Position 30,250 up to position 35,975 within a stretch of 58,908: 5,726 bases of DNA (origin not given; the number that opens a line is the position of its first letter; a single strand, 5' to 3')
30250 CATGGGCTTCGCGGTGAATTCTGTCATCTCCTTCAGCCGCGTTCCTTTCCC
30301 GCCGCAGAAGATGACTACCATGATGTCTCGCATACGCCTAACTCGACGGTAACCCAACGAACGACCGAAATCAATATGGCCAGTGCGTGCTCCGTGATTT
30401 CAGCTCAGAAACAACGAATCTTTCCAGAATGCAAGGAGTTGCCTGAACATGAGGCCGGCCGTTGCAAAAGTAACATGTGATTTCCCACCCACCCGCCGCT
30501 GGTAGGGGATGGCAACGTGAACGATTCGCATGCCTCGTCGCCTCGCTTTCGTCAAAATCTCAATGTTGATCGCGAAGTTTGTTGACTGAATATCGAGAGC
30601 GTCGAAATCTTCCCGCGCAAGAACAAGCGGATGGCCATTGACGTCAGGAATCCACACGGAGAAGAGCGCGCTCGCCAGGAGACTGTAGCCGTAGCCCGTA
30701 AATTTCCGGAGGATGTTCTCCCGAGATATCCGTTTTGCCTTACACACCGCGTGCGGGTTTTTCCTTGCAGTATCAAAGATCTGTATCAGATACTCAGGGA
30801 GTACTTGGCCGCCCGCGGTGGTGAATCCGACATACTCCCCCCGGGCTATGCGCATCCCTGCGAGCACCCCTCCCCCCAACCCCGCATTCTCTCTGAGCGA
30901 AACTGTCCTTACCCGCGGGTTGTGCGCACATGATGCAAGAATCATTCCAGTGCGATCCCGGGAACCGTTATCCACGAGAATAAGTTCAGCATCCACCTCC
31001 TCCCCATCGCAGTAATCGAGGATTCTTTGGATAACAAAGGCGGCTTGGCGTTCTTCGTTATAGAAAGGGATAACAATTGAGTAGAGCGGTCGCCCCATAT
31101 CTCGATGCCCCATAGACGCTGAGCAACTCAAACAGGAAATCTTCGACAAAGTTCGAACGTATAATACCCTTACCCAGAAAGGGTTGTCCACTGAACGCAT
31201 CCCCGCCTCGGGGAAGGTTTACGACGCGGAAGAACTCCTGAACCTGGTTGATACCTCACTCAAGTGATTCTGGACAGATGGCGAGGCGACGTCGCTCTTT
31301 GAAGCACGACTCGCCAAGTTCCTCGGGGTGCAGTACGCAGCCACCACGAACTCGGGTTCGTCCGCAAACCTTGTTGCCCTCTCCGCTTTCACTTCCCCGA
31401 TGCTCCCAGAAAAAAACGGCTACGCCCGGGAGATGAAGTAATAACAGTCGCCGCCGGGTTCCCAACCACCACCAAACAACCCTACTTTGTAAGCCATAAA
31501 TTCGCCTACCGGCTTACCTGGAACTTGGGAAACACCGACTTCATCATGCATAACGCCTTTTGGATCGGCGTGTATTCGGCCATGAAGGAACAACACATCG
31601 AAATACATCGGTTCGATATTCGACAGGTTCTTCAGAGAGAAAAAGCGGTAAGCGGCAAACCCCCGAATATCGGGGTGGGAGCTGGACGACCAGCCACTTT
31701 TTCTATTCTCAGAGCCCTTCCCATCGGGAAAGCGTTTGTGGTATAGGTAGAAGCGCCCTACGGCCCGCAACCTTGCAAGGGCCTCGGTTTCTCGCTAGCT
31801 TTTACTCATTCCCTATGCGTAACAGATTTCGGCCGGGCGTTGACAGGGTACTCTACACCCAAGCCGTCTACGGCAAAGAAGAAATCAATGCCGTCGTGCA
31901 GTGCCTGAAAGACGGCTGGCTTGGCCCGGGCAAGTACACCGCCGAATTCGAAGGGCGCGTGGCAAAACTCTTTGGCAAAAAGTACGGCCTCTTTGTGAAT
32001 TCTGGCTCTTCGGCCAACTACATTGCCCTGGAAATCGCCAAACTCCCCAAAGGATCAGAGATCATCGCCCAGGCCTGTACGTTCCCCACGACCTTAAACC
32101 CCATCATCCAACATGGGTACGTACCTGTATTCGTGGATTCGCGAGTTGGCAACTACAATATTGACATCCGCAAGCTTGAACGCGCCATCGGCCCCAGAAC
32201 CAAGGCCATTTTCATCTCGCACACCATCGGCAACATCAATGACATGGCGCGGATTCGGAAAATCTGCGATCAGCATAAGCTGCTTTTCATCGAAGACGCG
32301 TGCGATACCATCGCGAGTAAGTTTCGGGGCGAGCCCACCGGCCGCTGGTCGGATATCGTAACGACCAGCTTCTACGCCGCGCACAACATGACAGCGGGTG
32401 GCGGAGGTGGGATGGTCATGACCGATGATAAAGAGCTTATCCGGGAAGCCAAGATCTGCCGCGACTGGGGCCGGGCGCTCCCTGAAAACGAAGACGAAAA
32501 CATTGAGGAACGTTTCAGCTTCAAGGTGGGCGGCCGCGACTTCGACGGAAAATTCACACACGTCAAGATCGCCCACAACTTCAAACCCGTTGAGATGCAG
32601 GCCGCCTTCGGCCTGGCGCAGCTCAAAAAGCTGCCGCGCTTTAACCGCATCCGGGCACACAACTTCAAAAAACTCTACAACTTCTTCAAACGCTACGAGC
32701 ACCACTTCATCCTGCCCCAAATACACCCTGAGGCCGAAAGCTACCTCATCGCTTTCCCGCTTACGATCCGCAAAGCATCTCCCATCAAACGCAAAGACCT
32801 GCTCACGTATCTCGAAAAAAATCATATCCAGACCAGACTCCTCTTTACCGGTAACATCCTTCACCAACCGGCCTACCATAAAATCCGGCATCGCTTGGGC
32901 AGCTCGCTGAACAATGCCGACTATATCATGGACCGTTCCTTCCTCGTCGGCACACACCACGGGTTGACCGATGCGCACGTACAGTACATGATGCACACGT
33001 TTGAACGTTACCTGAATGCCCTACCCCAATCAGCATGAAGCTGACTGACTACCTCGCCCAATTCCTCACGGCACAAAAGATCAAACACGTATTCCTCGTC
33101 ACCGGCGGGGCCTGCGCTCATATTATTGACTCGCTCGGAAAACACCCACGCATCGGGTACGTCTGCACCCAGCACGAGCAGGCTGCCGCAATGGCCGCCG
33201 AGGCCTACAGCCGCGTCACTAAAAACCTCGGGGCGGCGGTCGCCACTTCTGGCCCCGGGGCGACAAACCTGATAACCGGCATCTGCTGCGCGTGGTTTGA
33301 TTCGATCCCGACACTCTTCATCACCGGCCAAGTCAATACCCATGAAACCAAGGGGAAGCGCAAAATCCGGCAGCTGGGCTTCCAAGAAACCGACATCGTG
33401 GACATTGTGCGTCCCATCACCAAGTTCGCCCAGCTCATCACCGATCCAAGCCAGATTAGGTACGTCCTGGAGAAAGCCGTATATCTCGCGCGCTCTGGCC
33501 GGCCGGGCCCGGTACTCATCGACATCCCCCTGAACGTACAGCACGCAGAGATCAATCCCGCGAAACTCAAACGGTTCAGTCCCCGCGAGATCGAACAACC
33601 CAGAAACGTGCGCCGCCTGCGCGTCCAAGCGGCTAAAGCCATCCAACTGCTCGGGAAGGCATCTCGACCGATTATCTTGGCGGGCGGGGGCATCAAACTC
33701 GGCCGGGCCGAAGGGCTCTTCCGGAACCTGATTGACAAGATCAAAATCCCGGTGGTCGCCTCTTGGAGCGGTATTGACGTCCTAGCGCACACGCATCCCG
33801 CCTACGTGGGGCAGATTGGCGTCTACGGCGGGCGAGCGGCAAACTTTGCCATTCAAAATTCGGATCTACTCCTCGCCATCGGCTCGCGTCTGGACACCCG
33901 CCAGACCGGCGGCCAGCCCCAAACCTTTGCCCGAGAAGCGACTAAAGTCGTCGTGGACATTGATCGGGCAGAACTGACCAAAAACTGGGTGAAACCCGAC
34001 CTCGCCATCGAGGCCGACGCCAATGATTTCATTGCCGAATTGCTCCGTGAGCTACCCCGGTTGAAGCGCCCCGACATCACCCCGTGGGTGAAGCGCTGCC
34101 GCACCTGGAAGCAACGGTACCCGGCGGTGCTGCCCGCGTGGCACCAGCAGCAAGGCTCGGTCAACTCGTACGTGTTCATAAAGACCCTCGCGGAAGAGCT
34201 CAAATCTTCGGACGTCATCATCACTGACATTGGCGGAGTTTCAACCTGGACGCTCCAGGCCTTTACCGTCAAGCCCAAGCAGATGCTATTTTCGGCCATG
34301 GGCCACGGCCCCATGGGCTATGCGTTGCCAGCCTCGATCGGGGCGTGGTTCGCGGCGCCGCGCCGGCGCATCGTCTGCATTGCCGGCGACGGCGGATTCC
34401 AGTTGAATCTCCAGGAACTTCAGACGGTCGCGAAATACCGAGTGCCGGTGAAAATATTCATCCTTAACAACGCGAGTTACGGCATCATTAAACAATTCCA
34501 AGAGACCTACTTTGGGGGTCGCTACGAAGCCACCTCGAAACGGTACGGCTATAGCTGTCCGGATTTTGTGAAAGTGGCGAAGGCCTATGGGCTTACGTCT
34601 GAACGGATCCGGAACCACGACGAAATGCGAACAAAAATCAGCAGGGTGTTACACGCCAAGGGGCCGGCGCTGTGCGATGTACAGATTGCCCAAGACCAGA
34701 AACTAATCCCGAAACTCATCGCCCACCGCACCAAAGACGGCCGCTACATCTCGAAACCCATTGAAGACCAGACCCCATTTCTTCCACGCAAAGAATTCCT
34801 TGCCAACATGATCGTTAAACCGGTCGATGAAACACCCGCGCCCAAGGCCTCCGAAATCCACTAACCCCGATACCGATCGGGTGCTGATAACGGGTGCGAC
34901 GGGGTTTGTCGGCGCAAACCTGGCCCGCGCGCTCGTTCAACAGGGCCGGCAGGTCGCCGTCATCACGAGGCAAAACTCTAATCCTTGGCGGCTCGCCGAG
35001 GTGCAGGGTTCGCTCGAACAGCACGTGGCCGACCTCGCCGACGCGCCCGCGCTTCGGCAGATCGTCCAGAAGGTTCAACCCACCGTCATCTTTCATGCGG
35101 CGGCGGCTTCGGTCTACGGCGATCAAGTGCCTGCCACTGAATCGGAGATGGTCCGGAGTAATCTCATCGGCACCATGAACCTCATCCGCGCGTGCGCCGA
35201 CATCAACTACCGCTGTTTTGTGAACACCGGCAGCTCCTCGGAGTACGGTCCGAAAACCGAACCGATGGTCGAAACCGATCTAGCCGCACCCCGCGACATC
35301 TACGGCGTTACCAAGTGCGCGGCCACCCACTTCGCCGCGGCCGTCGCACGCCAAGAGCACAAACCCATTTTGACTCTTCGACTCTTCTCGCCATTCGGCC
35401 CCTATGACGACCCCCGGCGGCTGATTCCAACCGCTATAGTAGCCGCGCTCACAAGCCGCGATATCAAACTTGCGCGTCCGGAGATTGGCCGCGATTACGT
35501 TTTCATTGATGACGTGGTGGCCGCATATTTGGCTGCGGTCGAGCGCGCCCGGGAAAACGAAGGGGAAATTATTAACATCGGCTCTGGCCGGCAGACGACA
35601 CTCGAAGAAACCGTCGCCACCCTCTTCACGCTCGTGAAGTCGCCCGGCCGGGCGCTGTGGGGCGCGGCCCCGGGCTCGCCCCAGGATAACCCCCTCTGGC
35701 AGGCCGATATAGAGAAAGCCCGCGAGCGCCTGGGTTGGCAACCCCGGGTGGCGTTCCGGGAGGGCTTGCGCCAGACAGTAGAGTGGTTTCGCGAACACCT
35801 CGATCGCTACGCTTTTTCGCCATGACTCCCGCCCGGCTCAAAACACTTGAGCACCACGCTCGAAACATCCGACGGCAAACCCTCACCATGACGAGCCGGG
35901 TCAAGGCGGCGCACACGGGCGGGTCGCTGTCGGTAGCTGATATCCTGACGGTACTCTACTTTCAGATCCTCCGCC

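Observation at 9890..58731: About 49-kb lipid-carrier glycan assembly system with an unusually large set of GT-C-type transferases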

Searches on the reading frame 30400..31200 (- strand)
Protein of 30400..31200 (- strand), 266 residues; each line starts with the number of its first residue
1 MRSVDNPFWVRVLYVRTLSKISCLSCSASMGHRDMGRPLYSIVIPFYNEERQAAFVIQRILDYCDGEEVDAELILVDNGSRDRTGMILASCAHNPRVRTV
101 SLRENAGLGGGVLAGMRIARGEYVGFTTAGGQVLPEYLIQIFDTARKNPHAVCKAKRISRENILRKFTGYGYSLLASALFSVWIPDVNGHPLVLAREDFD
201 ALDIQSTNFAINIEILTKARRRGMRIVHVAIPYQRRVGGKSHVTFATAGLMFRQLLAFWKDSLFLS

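Call 4: search_protein_families(library=pfam, proteins=[window:30400-31200:-], max_evalue=0.01)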
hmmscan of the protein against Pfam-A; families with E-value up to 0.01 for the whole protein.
window:30400-31200:- (266 aa): 1 family
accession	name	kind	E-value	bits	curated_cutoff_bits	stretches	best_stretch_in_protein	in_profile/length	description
PF00535.33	Glycos_transf_2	-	1.9e-21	77.2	23.3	1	41-161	1-121/168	Glycosyl transferase family 2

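Call 25: search_protein_families(library=ncbifam, proteins=[window:30400-31200:-], max_evalue=0.01)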
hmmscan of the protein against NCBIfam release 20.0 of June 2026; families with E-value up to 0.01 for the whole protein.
window:30400-31200:- (266 aa): 16 families
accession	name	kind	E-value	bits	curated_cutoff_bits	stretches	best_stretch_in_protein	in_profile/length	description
NF047588.1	GlcsyltransPgfSStrep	equivalog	8.6e-14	51.5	500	1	41-199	4-164/308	glycosyltransferase PgfS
NF007986.1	PRK10714.1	equivalog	1.7e-12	47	529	1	41-167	9-137/316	undecaprenyl-phosphate 4-deoxy-4-formamido-L-arabinose transferase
NF007482.0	PRK10073.1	equivalog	2e-11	43.5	423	1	38-160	6-127/334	glycosyltransferase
TIGR03937.1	PgaC_IcaA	equivalog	1.9e-10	40.3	422.3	1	36-143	43-151/407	poly-beta-1,6-N-acetyl-D-glucosamine synthase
TIGR04283.1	glyco_like_mftF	equivalog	2.6e-08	33.8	182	1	41-174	2-127/221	TIGR04283 family arsenosugar biosynthesis glycosyltransferase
NF047683.1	TeichurnBiosyTuaG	equivalog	6.8e-08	32.4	400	1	37-151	5-117/252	teichuronic acid biosynthesis protein TuaG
NF038302.1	EPS_HpsE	equivalog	1.5e-07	30.7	300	1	41-159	4-125/307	hormogonium polysaccharide biosynthesis glycosyltransferase HpsE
TIGR04182.1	glyco_TIGR04182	equivalog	3.5e-06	26.6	325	1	41-240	3-198/293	S-layer glycoprotein N-glycosyltransferase AglJ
TIGR03965.1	mycofact_glyco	equivalog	5.8e-06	25.4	280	1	40-137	76-171/467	mycofactocin biosynthesis glycosyltransferase MftF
NF041875.1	EPS_EpsD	equivalog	1.5e-05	24.6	370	1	41-139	2-98/325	exopolysaccharide biosynthesis glycosyltransferase EpsD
NF041391.1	DPhHxTase_Halo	equivalog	2.6e-05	23.3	375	1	47-240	4-190/213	dolichyl-phosphate hexose transferase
NF010496.0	PRK13915.1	equivalog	0.00025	20.2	262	1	41-89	34-82/307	glucosyl-3-phosphoglycerate synthase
TIGR03111.1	glyc2_xrt_Gpos1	hypoth_equivalog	0.00098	18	363.95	1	38-166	49-178/439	TIGR03111 family XrtG-associated glycosyltransferase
NF050050.1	ProtGlycPglI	equivalog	0.0025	17.2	500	1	38-171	2-135/306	GalNAc(5)-diNAcBac-PP-undecaprenol beta-1,3-glucosyltransferase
NF058614.1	PPMAGASynPpgS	equivalog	0.0033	16.9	370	1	42-121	4-73/226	polyprenyl-phospho-N-acetylgalactosaminyl synthase PpgS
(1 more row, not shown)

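Call 27: search_solved_structures(query=window:30400-31200:-, max_evalue=0.001)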
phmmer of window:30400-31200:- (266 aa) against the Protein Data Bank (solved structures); distinct sequences matched with E-value up to 0.001: 15.
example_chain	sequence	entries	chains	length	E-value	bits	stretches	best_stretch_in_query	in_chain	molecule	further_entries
5ekp_C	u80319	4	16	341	1.8e-10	44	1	40-197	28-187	Uncharacterized glycosyltransferase sll0501 | Glycosyltransferase sll0501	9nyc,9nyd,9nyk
5eke_A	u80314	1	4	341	1.8e-10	44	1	40-197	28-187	Uncharacterized glycosyltransferase sll0501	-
9nye_A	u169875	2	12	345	1.9e-10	44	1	40-197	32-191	Glycosyltransferase sll0501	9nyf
2z87_A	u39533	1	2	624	6.9e-10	42.1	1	38-171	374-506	Chondroitin synthase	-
2z86_A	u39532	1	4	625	7e-10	42.1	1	38-171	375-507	Chondroitin synthase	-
9hwj_A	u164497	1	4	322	1.3e-08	38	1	40-156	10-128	Undecaprenyl-phosphate 4-deoxy-4-formamido-L-arabinose transferase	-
3bcv_A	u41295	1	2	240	1.4e-08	37.9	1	38-148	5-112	Putative glycosyltransferase protein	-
9bhc_C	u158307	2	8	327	6.6e-07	32.4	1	40-170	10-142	Undecaprenyl-phosphate 4-deoxy-4-formamido-L-arabinose transferase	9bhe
8vxh_A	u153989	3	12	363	7.1e-07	32.3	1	40-169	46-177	Undecaprenyl-phosphate 4-deoxy-4-formamido-L-arabinose transferase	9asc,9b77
5mlz_A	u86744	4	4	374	1.9e-06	30.9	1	40-248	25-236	Dolichol monophosphate mannose synthase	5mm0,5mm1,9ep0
9jma_A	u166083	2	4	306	8.1e-06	28.8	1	39-138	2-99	GalNAc(5)-diNAcBac-PP-undecaprenol beta-1,3-glucosyltransferase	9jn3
6p61_A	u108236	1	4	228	1.9e-05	27.6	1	34-149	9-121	Glycosyltransferase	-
8bz8_A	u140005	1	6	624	7.4e-05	25.7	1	40-158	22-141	Glycosyltransferase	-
8bz4_A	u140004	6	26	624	7.4e-05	25.7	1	40-158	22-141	Glycosyltransferase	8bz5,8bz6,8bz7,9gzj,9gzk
5hea_A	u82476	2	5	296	0.00021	24.1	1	38-145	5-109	Putative glycosyltransferase (GalT1)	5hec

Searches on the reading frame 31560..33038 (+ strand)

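Call 4: search_protein_families(library=pfam, proteins=[window:31560-33038:+], max_evalue=0.01)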
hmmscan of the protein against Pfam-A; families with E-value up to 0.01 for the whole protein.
window:31560-33038:+ (492 aa): 5 families
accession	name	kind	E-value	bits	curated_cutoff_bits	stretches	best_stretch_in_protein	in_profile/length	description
PF01041.23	DegT_DnrJ_EryC1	-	2e-83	281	19.8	1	105-481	4-359/360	DegT/DnrJ/EryC1/StrS aminotransferase family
PF01212.27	Beta_elim_lyase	-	1.3e-09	38.3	27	1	125-248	32-170/288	Beta-eliminating lyase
PF01053.26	Cys_Met_Meta_PP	-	4e-08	32.7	27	1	128-304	55-230/381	Cys/Met metabolism PLP-dependent enzyme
PF00155.27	Aminotran_1_2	-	6.9e-07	29.2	19.7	1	122-244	39-183/361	Aminotransferase class I and II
PF00266.25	Aminotran_5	-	3.3e-05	23.5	21.5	1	133-252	51-181/371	Aminotransferase class-V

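Call 67: search_protein_families(library=ncbifam, proteins=[window:31560-33038:+], max_evalue=1e-10)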
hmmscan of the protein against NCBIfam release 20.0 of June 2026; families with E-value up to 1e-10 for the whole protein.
window:31560-33038:+ (492 aa): 7 families
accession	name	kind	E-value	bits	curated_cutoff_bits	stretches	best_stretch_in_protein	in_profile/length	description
NF011936.0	PRK15407.1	equivalog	9e-121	403.6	423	1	87-486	27-437/440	lipopolysaccharide biosynthesis protein RfbH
TIGR03588.1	PseC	equivalog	4.2e-52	177.3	423.5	1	99-483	4-378/380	UDP-4-amino-4,6-dideoxy-N-acetyl-beta-L-altrosamine transaminase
TIGR04181.1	NHT_00031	hypoth_equivalog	9.7e-49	166.1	420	1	105-444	9-340/359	LegC family aminotransferase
NF008687.0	PRK11706.1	equivalog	8.5e-47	159.7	375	1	99-484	4-373/375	dTDP-4-amino-4,6-dideoxygalactose transaminase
TIGR02379.1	ECA_wecE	subfamily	2.9e-40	138.2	434.85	1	107-427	12-319/376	dTDP-4-amino-4,6-dideoxy-D-glucose transaminase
NF008658.2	PRK11658.1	equivalog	4.3e-38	131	631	1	100-476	8-368/379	UDP-4-amino-4-deoxy-L-arabinose aminotransferase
TIGR04427.1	PLP_DesI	equivalog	4.4e-23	82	650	1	115-310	41-234/390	dTDP-4-dehydro-6-deoxyglucose aminotransferase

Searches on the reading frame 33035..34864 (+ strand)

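Call 4: search_protein_families(library=pfam, proteins=[window:33035-34864:+], max_evalue=0.01)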
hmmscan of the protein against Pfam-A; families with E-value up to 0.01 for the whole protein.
window:33035-34864:+ (609 aa): 3 families
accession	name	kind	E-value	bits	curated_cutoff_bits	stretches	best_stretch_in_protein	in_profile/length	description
PF02775.26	TPP_enzyme_C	-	5.6e-44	150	21.9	1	398-549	1-151/151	Thiamine pyrophosphate enzyme, C-terminal TPP binding domain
PF00205.28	TPP_enzyme_M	-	3e-35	121.3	30.4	1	200-336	2-137/137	Thiamine pyrophosphate enzyme, central domain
PF02776.23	TPP_enzyme_N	-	1.2e-33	115.9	26.8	1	1-123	1-118/119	Thiamine pyrophosphate enzyme, N-terminal TPP binding domain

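Call 67: search_protein_families(library=ncbifam, proteins=[window:33035-34864:+], max_evalue=1e-10)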
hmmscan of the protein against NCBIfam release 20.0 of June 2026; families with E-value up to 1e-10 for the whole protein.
window:33035-34864:+ (609 aa): 52 families (the best 25 are shown)
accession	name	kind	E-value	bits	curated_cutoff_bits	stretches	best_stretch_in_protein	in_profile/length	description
TIGR00118.1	acolac_lg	equivalog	1.7e-139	465.9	538.35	1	4-562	4-545/557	biosynthetic-type acetolactate synthase large subunit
NF006524.0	PRK08978.1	equivalog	8.7e-133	443.5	738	1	5-559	5-532/548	acetolactate synthase 2 catalytic subunit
NF004919.0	PRK06276.1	equivalog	1.3e-126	423.3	866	1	3-557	3-544/582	acetolactate synthase large subunit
NF004710.0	PRK06048.1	equivalog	5.8e-126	421.2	976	1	4-561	11-547/561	acetolactate synthase large subunit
NF005651.0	PRK07418.1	subfamily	1.5e-125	419.8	942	1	7-563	25-571/617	acetolactate synthase large subunit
NF005860.0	PRK07789.1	equivalog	1.9e-118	396.5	881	1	10-567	43-594/615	acetolactate synthase large subunit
NF006016.1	PRK08155.1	equivalog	5.7e-118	394.7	870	1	6-559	8-540/554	acetolactate synthase large subunit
NF005824.0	PRK07710.1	equivalog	4.7e-115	385.1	976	1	7-561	23-558/573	acetolactate synthase large subunit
NF005058.0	PRK06466.1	equivalog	3.8e-114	382.3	951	1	5-574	8-570/574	acetolactate synthase 3 large subunit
NF005228.0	PRK06725.1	equivalog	2.2e-112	376.1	991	1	5-563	20-557/571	acetolactate synthase large subunit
NF006581.0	PRK09107.1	equivalog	2.7e-112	376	974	1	7-564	17-566/595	acetolactate synthase 3 large subunit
NF005584.0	PRK07282.1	equivalog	8.9e-112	374.4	970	1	9-565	18-554/566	acetolactate synthase large subunit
NF006319.0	PRK08527.1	equivalog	2.1e-109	366.5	905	1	7-561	10-548/565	acetolactate synthase large subunit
NF005409.0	PRK06965.1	equivalog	2.2e-104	350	1035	1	6-542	26-551/587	acetolactate synthase 3 catalytic subunit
NF006052.0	PRK08199.1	subfamily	5.5e-103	345.2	539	1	7-556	14-542/559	thiamine pyrophosphate protein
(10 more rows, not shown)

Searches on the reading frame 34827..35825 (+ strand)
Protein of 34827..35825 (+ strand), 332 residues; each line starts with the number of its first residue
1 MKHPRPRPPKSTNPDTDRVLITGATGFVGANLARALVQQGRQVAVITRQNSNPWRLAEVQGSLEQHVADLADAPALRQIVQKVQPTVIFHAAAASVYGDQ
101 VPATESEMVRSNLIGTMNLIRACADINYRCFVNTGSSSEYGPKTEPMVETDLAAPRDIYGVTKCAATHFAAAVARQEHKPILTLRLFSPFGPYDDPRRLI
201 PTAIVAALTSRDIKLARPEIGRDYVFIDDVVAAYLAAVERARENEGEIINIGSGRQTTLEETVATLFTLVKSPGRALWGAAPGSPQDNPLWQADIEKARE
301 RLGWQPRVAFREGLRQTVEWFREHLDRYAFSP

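Call 5: search_protein_families(library=pfam, proteins=[window:34827-35825:+], max_evalue=0.01)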
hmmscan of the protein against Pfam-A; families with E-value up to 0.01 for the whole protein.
window:34827-35825:+ (332 aa): 14 families
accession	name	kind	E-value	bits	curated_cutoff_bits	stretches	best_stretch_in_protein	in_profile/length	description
PF01370.27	Epimerase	-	1e-48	166.3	20.9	1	19-252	1-240/240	NAD dependent epimerase/dehydratase family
PF16363.11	GDP_Man_Dehyd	-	5.7e-43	148.1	27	1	20-317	1-332/332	GDP-mannose 4,6 dehydratase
PF02719.21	Polysacc_synt_2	-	1.4e-15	57.7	20.2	1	19-268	1-245/293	Polysaccharide biosynthesis protein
PF01073.25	3Beta_HSD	-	1.5e-15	57.4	22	1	20-244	1-235/280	3-beta hydroxysteroid dehydrogenase/isomerase family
PF04321.23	RmlD_sub_bind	-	2.2e-15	57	27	1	18-167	2-133/287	RmlD substrate binding domain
PF07993.18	NAD_binding_4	-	2.3e-08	34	20.1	2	21-66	1-49/258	Male sterility protein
PF13460.12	NAD_binding_10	-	6.1e-07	29.9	27.2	1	23-146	1-108/184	NAD(P)H-binding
PF08659.16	KR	-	7.6e-07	29.6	22.6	1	19-138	3-138/180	KR domain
PF00106.31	adh_short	-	9.5e-07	28.9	26.6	1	19-123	3-119/195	short chain dehydrogenase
PF05368.20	NmrA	-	2.2e-05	24.7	27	1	16-88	2-74/298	NmrA-like family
PF01488.26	Shikimate_DH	-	0.0013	19.2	24.3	0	15-74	11-70/138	Shikimate / quinate 5-dehydrogenase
PF13439.12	Glyco_transf_4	-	0.0016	18.9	28.5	1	30-93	9-80/170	Glycosyltransferase Family 4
PF04127.22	DFP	-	0.0049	17.1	22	1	15-95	18-93/186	DNA/pantothenate metabolism flavoprotein C-terminal domain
PF19934.4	DUF6397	-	0.0075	16.2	25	0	36-96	141-203/243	Family of unknown function (DUF6397)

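Call 67: search_protein_families(library=ncbifam, proteins=[window:34827-35825:+], max_evalue=1e-10)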
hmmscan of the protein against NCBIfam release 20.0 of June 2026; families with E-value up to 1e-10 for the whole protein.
window:34827-35825:+ (332 aa): 19 families
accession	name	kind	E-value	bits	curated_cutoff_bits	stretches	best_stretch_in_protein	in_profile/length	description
TIGR01181.1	dTDP_gluc_dehyt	equivalog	2.6e-36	125.3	365.1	1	18-324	1-314/321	dTDP-glucose 4,6-dehydratase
TIGR04180.1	EDH_00030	hypoth_equivalog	2.8e-35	121.8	475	1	19-307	1-295/297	NAD-dependent 4,6-dehydratase LegB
TIGR01179.1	galE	equivalog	4.1e-30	104.8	262.3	1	18-192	1-179/332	UDP-glucose 4-epimerase GalE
TIGR03466.1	HpnA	hypoth_equivalog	4.8e-27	94.7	367.65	1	18-265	2-241/327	hopanoid-associated sugar epimerase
TIGR02622.1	CDP_4_6_dhtase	equivalog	2.8e-26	92.5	278.45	1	17-324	5-333/352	CDP-glucose 4,6-dehydratase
TIGR02197.1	heptose_epim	equivalog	1.1e-25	90.5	274.6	1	19-322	1-314/316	ADP-glyceromanno-heptose 6-epimerase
NF007490.0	PRK10084.1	subfamily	8.7e-24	84.2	649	1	148-322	156-335/361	dTDP-glucose 4,6-dehydratase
NF007582.0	PRK10217.1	equivalog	7e-22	78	698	1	18-321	3-331/355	dTDP-glucose 4,6-dehydratase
NF042422.1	oxyalk_red_OleD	equivalog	4.5e-20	72.3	580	1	18-273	2-253/329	2-alkyl-3-oxoalkanoate reductase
NF047922.1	GDPFucSynFcl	equivalog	9.5e-19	68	500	1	17-326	3-306/308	GDP-L-fucose synthase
NF042423.1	oxyalk_red_Shew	equivalog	1.1e-16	60.8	580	1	15-242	7-225/331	2-alkyl-3-oxoalkanoate reductase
NF011728.1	PRK15181.1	equivalog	1.4e-16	60.5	760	1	17-323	16-339/348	Vi polysaccharide biosynthesis UDP-N-acetylglucosaminuronic acid C-4 epimerase TviC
NF052578.1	StrlDmthSdmBMthl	equivalog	3.8e-16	59.7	600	1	19-269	3-244/328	sterol demethylase protein SdmB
NF058621.1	DiazavRedAvaA7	equivalog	4e-16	59.5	400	1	18-241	2-222/304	3-diazoavenalumate denitrifying reductase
TIGR01214.1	rmlD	equivalog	4.2e-16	58.9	224.05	1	18-174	1-139/285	dTDP-4-dehydrorhamnose reductase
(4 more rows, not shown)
